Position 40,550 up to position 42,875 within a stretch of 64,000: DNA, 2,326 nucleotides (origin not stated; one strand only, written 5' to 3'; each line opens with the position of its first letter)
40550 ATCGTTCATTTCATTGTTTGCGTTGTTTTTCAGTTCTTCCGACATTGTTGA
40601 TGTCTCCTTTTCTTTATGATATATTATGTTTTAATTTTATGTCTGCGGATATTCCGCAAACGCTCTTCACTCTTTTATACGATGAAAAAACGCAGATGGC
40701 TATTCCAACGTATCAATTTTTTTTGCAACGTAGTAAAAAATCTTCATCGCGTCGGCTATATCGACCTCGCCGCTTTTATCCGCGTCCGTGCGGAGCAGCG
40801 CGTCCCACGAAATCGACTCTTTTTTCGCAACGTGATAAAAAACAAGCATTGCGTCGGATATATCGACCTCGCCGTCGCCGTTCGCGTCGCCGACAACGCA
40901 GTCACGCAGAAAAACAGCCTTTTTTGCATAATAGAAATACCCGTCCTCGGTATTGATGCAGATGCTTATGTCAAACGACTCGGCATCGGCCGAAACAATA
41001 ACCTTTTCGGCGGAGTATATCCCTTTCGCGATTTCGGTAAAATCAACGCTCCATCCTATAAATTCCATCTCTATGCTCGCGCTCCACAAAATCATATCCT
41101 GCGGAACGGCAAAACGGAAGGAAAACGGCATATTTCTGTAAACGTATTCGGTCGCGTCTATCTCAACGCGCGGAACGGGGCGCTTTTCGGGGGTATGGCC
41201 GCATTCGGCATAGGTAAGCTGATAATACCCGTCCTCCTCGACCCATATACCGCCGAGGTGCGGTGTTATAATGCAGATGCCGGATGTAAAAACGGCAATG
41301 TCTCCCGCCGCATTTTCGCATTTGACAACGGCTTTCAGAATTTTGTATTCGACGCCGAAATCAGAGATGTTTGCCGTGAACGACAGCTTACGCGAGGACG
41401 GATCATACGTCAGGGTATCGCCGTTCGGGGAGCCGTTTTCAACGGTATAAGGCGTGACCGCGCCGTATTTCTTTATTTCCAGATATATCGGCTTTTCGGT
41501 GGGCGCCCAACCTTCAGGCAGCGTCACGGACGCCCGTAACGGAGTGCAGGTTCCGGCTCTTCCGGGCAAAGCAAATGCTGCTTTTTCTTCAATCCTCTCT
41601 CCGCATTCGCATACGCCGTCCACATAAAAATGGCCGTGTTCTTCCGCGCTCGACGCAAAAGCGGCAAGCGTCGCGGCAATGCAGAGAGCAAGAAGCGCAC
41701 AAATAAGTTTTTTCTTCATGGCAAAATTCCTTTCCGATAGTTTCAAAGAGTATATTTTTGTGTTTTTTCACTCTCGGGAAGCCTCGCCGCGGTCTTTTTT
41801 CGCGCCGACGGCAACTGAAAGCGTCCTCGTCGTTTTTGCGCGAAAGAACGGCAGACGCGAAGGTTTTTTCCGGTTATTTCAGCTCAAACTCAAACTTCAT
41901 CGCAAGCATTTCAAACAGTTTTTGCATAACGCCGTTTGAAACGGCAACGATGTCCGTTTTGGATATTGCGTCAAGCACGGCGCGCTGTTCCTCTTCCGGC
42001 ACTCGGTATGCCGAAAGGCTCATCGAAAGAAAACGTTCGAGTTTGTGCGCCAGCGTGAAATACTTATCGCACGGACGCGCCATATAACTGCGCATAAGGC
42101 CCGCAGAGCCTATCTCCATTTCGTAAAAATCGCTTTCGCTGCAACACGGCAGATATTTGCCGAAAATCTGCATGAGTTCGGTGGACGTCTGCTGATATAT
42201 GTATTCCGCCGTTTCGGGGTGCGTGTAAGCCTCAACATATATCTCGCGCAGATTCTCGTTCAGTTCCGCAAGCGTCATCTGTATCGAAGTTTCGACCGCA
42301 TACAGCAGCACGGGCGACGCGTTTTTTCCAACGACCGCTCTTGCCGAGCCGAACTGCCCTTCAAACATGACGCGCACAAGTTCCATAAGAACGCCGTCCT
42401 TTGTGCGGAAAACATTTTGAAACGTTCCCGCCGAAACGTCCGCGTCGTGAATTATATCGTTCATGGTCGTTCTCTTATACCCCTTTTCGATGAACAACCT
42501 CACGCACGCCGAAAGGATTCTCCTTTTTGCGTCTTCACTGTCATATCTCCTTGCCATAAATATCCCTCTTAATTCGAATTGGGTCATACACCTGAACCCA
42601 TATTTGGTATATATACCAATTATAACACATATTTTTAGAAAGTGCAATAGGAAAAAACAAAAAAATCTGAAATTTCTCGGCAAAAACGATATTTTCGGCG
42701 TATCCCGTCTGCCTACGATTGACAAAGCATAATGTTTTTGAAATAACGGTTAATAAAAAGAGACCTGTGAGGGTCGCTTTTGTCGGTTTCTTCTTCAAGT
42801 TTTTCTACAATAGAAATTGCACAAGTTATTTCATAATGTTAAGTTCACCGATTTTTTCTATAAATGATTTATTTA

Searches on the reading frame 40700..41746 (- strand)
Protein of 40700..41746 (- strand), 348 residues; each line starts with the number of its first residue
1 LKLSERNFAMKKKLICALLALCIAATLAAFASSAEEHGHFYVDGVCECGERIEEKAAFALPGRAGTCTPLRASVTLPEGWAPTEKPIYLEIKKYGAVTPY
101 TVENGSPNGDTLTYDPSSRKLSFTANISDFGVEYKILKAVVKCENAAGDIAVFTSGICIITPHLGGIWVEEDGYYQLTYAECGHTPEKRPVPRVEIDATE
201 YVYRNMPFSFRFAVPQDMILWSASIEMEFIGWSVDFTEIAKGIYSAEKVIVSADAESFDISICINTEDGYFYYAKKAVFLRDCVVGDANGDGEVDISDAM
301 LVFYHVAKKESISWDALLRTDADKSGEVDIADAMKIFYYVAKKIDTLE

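Call 4: search_protein_families(library=pfam, proteins=[window:40700-41746:-])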
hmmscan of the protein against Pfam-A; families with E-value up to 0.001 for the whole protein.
window:40700-41746:- (348 aa): 1 family
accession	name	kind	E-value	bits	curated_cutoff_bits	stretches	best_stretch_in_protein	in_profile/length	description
PF00404.24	Dockerin_1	-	8.2e-07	29.6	22.9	1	286-336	2-52/57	Dockerin type I domain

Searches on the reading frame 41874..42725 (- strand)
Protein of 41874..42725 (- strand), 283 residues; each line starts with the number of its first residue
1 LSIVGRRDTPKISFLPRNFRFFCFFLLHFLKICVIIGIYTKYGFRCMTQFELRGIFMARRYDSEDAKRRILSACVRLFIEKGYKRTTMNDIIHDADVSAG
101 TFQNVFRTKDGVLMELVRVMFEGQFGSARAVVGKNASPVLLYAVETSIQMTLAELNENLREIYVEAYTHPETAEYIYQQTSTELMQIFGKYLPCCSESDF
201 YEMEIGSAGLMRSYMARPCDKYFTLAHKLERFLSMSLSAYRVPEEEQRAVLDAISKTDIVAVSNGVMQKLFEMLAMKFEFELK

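Call 4: search_protein_families(library=pfam, proteins=[window:41874-42725:-])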
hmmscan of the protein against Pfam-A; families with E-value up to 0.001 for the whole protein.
window:41874-42725:- (283 aa): 1 family
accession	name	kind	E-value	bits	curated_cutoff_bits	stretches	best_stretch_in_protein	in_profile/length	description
PF00440.29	TetR_N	-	4.1e-10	39.7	24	1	70-115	1-46/47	Bacterial regulatory proteins, tetR family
